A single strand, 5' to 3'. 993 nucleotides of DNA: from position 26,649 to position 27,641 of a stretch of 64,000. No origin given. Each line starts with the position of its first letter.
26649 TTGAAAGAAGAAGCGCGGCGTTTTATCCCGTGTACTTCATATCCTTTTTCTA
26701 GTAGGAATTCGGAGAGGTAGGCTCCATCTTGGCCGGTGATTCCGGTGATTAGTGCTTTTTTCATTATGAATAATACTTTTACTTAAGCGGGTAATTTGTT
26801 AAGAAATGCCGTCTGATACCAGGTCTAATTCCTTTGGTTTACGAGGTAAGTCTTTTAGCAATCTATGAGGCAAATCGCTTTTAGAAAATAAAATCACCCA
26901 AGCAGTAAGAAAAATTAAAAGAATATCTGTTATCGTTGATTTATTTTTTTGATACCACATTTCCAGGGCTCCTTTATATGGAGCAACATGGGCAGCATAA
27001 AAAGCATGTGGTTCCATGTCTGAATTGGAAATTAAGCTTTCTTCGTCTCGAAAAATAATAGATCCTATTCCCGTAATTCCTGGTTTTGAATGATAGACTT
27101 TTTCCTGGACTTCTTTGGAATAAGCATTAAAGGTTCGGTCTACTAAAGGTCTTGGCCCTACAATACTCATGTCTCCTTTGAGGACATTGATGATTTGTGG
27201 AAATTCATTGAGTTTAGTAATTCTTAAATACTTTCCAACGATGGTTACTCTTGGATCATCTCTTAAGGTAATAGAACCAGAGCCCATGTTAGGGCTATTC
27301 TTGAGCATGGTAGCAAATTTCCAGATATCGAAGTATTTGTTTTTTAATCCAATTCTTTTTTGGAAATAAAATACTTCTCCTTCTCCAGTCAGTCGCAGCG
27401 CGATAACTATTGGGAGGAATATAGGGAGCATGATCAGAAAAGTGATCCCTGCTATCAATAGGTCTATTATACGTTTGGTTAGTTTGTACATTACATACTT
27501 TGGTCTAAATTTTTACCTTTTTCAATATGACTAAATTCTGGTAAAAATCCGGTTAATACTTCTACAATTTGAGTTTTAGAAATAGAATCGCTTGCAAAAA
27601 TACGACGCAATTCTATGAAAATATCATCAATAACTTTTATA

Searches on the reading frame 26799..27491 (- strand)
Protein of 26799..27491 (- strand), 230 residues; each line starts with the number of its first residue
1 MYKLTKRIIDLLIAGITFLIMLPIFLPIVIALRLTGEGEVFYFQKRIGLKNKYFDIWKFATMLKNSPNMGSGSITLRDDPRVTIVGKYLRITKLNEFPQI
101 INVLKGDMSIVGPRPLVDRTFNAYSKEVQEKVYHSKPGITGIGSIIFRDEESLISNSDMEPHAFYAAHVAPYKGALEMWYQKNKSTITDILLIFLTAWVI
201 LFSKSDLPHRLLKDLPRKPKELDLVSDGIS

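Call 9: search_protein_families(library=pfam, max_evalue=0.00001, proteins=[window:26799-27491:-])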
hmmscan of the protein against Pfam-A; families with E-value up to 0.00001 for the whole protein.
window:26799-27491:- (230 aa): 1 family
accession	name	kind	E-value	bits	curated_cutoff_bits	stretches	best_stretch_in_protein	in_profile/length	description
PF02397.22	Bac_transf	-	1.7e-48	165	27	1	6-201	1-178/179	Bacterial sugar transferase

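Call 59: search_protein_families(library=ncbifam, max_evalue=1e-10, proteins=[window:26799-27491:-])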
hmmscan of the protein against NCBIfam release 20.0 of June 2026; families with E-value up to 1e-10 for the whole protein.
window:26799-27491:- (230 aa): 10 families
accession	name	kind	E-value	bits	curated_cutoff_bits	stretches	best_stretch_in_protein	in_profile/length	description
TIGR03025.1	EPS_sugtrans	subfamily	6.7e-53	180.5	295.55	1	3-204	255-442/445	exopolysaccharide biosynthesis polyprenyl glycosylphosphotransferase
TIGR03023.1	WcaJ_sugtrans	equivalog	7.3e-46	157.4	410.75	1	3-143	260-401/453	undecaprenyl-phosphate glucose phosphotransferase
TIGR03022.1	WbaP_sugtrans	subfamily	9.5e-43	147.1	403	2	76-202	343-451/456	undecaprenyl-phosphate galactose phosphotransferase WbaP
NF052601.1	undeca_RfbP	equivalog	4.4e-40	137.5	330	1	3-204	42-239/244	undecaprenyl-phosphate galactose phosphotransferase family protein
TIGR03013.1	EpsB_2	subfamily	1.9e-37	129.4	393.35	1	3-204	252-440/443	TIGR03013 family XrtA/PEP-CTERM system glycosyltransferase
NF007518.0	PRK10124.1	equivalog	7.8e-30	104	684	1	3-150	271-420/464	undecaprenyl-phosphate glucose phosphotransferase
NF050817.1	PolSacchBiosHfsE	equivalog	1.6e-29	103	750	1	4-145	270-416/467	polysaccharide biosynthesis protein HfsE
NF041877.1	EPS_EpsZ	equivalog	9.9e-28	97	800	1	5-149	265-418/459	exopolysaccharide biosynthesis polyisoprenyl-phosphate hexose-1-phosphate transferase EpsZ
NF011751.0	PRK15204.1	equivalog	2.7e-24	85.6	907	1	4-201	278-470/476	undecaprenyl-phosphate galactose phosphotransferase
NF045514.1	glycotran_HepC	equivalog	4.7e-22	78.4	140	1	3-116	114-212/220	heterocyst development glycosyltransferase HepC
